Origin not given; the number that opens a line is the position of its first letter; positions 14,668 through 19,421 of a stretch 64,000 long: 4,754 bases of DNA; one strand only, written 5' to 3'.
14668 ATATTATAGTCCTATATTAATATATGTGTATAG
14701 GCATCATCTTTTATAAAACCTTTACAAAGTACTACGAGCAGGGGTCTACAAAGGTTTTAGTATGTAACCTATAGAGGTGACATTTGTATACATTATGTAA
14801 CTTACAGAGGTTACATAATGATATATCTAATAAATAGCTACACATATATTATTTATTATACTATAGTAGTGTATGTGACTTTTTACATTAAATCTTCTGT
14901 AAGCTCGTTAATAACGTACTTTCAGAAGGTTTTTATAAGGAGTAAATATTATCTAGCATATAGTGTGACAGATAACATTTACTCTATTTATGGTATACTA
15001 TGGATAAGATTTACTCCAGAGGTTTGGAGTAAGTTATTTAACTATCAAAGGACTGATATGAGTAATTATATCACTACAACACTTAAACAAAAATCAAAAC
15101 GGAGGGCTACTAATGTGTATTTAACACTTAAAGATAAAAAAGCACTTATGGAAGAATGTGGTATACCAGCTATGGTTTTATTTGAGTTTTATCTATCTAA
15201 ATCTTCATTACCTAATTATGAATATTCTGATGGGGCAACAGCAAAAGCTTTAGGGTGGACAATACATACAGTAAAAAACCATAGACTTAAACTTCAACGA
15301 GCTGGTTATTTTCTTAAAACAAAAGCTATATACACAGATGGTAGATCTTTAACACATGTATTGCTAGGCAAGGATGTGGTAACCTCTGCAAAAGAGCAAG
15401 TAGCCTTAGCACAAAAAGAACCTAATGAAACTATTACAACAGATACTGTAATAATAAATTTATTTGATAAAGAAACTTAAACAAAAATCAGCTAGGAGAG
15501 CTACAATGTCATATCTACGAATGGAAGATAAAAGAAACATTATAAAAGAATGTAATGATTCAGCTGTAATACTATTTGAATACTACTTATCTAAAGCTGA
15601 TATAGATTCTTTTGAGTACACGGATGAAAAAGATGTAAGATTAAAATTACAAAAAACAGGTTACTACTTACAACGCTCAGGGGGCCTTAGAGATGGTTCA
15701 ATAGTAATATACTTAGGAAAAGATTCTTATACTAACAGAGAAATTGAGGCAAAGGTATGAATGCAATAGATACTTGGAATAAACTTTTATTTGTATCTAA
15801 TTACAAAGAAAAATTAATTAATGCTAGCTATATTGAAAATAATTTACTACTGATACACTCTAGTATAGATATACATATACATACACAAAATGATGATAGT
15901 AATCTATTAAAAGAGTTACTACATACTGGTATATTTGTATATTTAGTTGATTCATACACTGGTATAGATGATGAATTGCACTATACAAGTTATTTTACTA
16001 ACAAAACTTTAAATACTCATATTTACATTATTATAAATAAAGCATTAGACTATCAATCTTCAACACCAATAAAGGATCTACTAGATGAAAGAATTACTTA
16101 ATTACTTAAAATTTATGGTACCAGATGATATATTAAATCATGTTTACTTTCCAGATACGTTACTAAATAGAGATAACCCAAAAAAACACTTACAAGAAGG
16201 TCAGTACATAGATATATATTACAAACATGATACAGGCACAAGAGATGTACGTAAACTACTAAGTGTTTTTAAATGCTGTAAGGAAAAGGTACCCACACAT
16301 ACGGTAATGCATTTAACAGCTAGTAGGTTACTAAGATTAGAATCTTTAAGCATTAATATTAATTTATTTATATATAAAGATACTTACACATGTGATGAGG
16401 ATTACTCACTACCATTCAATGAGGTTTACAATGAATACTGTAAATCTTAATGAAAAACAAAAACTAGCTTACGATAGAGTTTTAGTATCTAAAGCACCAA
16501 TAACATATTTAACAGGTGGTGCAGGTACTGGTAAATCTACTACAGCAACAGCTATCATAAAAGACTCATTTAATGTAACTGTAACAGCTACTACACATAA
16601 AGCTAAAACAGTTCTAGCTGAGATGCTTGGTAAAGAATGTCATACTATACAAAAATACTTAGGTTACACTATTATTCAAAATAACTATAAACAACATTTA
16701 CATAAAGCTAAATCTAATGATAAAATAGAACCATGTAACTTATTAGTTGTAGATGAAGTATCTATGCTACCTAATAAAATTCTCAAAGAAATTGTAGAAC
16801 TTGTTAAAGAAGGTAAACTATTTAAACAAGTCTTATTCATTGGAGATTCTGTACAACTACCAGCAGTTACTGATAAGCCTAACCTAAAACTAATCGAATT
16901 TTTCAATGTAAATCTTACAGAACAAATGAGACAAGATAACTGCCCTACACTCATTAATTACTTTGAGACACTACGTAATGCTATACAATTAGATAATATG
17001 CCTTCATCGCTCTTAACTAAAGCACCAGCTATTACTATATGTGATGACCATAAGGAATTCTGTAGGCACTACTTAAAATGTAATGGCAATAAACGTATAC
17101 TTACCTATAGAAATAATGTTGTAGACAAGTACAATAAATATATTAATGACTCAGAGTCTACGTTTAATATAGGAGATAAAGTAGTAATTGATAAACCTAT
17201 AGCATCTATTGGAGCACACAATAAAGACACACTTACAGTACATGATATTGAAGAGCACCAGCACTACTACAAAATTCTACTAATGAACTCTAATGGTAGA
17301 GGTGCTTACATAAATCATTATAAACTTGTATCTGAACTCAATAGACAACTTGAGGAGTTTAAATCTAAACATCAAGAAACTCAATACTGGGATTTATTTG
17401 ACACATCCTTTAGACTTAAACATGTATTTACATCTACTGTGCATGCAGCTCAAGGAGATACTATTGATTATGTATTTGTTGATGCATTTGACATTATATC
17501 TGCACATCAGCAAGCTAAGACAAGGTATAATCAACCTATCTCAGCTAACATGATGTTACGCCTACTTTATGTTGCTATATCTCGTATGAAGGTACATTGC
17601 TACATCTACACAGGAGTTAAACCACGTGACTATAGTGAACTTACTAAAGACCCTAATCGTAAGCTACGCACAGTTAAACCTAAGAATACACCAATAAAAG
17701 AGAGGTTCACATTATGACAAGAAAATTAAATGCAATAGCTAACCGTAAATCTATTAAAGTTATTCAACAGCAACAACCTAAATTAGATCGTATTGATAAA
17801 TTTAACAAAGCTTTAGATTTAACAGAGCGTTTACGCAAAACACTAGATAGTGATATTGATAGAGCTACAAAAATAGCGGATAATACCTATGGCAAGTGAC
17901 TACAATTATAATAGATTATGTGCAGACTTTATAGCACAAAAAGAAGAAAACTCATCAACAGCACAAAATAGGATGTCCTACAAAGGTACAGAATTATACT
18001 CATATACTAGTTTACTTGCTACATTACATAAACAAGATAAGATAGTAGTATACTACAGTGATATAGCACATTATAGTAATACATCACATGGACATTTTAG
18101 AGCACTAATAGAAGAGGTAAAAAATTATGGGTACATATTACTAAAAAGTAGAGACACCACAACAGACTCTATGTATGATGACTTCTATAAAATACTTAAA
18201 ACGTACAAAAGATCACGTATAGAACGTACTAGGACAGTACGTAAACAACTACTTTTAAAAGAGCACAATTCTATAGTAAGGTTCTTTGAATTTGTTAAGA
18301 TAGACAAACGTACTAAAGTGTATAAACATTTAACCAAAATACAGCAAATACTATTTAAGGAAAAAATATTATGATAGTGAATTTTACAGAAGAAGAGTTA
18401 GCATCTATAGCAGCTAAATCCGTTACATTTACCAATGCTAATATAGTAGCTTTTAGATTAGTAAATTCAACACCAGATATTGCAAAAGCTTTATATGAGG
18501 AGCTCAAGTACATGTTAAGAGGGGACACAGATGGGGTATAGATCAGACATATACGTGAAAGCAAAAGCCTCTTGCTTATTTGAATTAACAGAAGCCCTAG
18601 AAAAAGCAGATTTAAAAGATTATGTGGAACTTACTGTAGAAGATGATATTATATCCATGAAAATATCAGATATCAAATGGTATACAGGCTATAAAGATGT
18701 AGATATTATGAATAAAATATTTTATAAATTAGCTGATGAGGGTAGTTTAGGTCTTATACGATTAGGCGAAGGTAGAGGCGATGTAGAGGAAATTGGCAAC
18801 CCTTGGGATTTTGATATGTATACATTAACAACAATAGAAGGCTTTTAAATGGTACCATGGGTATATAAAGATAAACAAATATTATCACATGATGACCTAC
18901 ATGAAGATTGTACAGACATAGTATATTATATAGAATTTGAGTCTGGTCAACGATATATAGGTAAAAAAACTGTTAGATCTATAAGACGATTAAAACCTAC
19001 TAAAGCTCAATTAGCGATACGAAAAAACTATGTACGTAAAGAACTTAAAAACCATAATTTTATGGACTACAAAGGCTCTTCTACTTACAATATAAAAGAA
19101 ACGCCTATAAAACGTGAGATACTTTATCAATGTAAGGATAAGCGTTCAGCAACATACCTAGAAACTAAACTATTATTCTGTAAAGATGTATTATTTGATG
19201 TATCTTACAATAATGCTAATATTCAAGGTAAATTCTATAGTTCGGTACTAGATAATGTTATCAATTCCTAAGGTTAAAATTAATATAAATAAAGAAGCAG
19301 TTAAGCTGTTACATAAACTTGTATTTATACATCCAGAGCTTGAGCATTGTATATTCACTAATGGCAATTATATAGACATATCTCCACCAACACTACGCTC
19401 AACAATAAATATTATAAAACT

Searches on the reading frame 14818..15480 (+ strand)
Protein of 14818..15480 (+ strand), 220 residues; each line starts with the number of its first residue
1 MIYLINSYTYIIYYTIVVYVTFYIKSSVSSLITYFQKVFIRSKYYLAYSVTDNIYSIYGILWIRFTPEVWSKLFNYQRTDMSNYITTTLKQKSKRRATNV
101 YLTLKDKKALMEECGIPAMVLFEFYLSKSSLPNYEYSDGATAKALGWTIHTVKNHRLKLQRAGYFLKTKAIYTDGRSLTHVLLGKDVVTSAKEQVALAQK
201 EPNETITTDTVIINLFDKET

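Call 63: search_protein_families(library=phrogs, proteins=[window:14818-15480:+], max_evalue=0.001)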
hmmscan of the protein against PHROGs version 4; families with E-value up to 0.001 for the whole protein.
window:14818-15480:+ (220 aa): 1 family
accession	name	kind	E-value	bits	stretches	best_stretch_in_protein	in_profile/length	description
phrog_21584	-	unknown function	1.2e-16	62.2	1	90-193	14-119/162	-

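Call 66: search_protein_families(library=pfam, proteins=[window:14818-15480:+], max_evalue=0.001)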
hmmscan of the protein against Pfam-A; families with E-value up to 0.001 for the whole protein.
window:14818-15480:+ (220 aa): 0 families

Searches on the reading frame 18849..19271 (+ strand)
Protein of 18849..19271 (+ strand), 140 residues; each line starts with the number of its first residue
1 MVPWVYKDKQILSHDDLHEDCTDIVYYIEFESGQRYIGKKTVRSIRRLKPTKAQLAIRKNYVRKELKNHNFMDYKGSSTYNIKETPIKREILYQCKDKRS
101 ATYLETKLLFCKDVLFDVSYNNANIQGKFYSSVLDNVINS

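Call 64: search_protein_families(library=phrogs, proteins=[window:18849-19271:+], max_evalue=0.001)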
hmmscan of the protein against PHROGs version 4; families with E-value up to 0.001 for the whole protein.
window:18849-19271:+ (140 aa): 2 families
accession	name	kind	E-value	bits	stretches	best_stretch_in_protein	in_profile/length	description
phrog_447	-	other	4.2e-17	63.4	1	2-131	8-138/148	NAD synthetase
phrog_7363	-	DNA, RNA and nucleotide metabolism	1e-05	26.1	1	23-138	20-135/356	homing endonuclease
